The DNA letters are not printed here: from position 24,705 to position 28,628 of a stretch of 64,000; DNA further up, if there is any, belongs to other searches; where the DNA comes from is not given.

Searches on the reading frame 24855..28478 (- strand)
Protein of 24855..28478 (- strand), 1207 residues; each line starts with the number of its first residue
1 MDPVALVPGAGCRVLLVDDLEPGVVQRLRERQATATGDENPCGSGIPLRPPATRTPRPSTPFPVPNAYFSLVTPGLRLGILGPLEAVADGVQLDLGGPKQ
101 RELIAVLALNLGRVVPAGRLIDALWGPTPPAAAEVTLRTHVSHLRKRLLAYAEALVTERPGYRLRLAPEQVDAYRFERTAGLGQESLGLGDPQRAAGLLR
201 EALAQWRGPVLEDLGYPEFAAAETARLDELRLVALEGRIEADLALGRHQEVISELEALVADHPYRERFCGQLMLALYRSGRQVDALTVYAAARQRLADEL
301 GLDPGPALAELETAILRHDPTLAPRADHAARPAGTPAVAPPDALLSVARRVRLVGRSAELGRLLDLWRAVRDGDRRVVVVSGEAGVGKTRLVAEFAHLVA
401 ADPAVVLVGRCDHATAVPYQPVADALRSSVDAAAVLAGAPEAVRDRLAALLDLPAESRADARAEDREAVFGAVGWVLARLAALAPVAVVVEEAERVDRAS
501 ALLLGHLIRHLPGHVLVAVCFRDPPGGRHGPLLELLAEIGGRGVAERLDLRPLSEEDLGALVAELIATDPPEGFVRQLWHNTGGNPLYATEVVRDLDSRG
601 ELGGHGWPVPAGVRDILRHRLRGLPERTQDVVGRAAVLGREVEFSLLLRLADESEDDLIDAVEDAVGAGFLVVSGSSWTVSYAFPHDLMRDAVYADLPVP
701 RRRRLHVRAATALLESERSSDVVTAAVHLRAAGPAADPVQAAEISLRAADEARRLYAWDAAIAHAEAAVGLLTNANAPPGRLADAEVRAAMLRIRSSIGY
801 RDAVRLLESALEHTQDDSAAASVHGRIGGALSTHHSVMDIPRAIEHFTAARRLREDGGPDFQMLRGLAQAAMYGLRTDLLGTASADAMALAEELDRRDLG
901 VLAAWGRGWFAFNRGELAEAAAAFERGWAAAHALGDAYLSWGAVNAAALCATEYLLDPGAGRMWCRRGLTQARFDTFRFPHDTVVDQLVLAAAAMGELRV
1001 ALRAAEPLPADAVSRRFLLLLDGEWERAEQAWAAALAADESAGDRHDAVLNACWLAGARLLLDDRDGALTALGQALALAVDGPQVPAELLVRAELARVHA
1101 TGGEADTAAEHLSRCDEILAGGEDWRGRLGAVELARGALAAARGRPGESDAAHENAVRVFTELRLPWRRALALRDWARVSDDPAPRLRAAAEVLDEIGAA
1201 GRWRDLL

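Call 45: search_protein_families(library=pfam, proteins=[window:24855-28478:-], max_evalue=0.001)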
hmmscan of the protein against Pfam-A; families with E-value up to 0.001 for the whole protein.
window:24855-28478:- (1207 aa): 5 families
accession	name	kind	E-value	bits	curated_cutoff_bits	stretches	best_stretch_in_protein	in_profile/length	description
PF03704.23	BTAD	-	4.1e-48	163.9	22.1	1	171-316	1-146/146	Bacterial transcriptional activator domain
PF13191.12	AAA_16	-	5.7e-25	89.2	32.6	1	352-517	1-166/167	AAA ATPase domain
PF00486.34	Trans_reg_C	-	6.6e-09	36.2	26.2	1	97-163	7-76/77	Transcriptional regulatory protein, C terminal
PF13401.12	AAA_22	-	9.8e-07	29.6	27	1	374-504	4-101/130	AAA domain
PF05729.18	NACHT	-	0.00092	19.5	26.7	0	376-401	1-26/167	NACHT domain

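Call 59: search_protein_families(library=ncbifam, proteins=[window:24855-28478:-], max_evalue=0.00001)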
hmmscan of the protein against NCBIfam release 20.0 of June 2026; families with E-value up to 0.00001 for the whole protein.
window:24855-28478:- (1207 aa): 3 families
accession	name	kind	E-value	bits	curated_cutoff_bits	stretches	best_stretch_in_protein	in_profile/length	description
NF053617.1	SARPRegAfsRStmc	equivalog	5.3e-64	216.7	1430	1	72-398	25-343/986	SARP-family global regulator AfsR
NF041231.1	BagI_FevR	exception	8.2e-47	160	500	1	92-379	7-303/315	AfsR/SARP family transcriptional regulator BagI/FevR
TIGR03903.1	TOMM_kin_cyc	equivalog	5.2e-33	114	705.75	1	345-789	475-938/1267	TOMM system kinase/cyclase fusion protein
